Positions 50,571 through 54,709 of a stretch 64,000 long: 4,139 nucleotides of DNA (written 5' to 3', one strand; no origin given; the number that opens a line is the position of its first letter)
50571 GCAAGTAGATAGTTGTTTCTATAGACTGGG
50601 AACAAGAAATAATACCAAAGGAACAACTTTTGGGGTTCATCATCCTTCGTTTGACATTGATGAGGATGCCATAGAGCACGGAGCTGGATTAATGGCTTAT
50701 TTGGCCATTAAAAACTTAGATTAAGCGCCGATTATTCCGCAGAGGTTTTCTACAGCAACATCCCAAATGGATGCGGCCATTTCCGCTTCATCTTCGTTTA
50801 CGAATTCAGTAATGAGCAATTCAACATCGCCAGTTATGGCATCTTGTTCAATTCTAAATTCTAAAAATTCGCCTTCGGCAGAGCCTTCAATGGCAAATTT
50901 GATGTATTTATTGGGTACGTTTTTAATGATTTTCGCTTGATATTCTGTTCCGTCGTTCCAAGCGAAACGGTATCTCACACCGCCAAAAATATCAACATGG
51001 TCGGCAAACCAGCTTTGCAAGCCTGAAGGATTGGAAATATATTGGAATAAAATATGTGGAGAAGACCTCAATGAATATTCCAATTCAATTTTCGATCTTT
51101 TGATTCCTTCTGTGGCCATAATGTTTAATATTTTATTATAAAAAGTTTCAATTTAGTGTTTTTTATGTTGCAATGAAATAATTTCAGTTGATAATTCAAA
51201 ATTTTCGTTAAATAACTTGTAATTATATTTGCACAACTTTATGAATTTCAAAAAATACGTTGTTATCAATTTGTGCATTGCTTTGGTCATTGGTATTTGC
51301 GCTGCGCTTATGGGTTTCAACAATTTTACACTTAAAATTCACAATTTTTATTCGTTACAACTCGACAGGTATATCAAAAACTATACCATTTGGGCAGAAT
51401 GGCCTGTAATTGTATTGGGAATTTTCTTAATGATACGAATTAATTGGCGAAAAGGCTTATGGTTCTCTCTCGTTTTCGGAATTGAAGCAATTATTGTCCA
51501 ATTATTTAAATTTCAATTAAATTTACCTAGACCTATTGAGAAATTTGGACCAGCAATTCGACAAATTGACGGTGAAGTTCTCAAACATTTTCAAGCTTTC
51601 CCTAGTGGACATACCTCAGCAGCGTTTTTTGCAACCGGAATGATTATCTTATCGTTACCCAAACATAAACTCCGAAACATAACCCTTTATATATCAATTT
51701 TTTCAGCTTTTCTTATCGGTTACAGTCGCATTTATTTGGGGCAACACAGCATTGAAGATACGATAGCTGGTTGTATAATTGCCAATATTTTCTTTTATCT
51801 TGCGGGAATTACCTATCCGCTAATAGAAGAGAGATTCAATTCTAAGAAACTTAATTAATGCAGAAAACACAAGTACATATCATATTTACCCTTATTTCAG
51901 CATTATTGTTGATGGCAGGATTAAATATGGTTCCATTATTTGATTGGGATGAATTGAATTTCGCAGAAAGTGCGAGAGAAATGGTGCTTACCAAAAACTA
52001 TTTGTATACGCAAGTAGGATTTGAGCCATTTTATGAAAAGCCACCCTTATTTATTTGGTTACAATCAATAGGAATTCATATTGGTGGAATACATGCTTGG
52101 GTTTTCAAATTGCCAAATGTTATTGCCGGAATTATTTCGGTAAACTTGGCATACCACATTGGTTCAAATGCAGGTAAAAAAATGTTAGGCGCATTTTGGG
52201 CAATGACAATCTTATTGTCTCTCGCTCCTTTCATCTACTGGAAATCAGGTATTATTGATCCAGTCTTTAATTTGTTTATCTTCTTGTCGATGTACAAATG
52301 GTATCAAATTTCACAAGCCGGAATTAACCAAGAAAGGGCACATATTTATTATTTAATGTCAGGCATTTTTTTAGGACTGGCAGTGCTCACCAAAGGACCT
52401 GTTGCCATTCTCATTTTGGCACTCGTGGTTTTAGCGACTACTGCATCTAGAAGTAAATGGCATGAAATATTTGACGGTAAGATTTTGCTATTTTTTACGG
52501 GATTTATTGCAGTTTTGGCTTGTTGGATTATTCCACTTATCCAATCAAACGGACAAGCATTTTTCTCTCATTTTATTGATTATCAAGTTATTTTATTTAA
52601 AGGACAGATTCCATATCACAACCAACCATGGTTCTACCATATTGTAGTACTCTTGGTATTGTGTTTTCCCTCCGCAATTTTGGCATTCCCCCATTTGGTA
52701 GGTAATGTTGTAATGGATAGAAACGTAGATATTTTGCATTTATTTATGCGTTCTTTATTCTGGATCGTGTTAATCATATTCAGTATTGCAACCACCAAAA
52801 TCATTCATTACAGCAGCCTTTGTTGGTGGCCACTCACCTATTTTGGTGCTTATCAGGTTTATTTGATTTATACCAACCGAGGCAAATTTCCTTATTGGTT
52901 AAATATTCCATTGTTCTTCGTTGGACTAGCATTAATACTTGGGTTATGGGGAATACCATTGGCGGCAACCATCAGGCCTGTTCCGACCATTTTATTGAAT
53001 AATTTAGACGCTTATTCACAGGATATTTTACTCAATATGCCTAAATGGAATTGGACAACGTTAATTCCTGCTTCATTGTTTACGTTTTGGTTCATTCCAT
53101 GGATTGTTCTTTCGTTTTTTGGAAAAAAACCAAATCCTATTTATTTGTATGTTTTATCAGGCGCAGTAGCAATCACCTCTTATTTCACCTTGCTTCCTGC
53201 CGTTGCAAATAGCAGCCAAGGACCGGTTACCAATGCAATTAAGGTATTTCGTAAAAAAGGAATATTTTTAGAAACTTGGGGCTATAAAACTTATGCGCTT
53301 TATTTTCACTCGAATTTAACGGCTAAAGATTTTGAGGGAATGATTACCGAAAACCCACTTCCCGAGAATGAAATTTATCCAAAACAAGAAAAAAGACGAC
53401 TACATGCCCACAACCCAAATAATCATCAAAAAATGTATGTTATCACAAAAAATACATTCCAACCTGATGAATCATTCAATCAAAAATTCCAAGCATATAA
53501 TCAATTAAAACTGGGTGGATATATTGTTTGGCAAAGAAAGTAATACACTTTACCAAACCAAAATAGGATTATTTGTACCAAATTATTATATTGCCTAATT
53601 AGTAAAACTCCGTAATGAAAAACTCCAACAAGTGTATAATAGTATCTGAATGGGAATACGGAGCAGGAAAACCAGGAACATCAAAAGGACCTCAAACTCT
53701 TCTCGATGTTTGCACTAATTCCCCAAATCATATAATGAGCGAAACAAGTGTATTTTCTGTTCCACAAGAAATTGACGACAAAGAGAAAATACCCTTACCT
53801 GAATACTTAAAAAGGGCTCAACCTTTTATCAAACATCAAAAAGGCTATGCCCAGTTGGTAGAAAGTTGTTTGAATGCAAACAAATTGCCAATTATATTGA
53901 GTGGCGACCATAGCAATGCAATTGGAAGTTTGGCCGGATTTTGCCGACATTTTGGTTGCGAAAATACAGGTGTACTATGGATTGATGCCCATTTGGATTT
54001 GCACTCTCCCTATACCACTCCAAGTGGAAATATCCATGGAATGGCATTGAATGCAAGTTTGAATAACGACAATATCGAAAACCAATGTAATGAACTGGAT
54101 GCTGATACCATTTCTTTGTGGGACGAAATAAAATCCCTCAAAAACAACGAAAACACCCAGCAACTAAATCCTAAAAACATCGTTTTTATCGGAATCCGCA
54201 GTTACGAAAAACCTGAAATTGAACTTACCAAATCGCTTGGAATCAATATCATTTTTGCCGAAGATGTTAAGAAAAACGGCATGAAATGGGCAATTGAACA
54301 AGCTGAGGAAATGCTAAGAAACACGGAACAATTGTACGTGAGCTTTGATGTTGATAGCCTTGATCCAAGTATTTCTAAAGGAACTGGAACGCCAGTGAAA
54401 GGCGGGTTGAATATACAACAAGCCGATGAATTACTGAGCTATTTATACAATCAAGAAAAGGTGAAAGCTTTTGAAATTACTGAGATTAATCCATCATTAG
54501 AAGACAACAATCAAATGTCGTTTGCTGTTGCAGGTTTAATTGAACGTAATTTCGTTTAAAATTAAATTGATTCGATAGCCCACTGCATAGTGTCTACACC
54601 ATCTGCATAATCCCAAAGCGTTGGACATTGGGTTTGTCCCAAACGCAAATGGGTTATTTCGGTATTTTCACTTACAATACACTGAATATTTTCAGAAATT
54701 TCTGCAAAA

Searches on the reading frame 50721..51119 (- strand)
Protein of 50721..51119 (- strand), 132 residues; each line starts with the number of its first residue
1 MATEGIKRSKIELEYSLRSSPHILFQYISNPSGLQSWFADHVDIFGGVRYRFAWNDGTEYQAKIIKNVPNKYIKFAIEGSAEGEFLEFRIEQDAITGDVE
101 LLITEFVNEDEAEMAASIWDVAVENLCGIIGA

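Call 41: search_protein_families(library=pfam, proteins=[window:50721-51119:-], max_evalue=0.00001)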
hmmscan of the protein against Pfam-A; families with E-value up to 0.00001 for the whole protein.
window:50721-51119:- (132 aa): 1 family
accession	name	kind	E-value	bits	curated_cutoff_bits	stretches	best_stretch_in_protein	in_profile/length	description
PF19569.5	START_2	-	1.1e-28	100.1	23.6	1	8-132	4-126/126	START-like superfamily domain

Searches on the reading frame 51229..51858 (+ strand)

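Call 41: search_protein_families(library=pfam, proteins=[window:51229-51858:+], max_evalue=0.00001)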
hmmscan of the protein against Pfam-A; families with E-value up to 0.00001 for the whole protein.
window:51229-51858:+ (209 aa): 2 families
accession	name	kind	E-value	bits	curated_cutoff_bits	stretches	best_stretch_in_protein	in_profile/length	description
PF01569.27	PAP2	-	4.3e-19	69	27.2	1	77-192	3-121/130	PAP2 superfamily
PF14378.12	PAP2_3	-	8e-07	29.5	27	1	115-191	118-190/190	PAP2 superfamily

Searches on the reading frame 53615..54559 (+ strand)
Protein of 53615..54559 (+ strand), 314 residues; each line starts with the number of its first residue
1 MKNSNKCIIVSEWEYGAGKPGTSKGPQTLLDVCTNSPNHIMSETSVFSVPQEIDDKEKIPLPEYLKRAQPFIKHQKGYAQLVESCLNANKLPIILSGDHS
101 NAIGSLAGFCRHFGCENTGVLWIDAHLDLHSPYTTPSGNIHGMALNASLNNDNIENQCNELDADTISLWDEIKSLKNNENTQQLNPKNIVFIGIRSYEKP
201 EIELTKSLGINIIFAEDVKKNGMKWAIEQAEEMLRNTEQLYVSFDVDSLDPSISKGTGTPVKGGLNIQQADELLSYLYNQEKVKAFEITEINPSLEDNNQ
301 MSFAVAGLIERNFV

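Call 41: search_protein_families(library=pfam, proteins=[window:53615-54559:+], max_evalue=0.00001)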
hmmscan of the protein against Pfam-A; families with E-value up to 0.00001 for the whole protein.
window:53615-54559:+ (314 aa): 1 family
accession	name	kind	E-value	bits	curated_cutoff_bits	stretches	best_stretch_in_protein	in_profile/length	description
PF00491.26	Arginase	-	8.1e-58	196.5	22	1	14-310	11-275/280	Arginase family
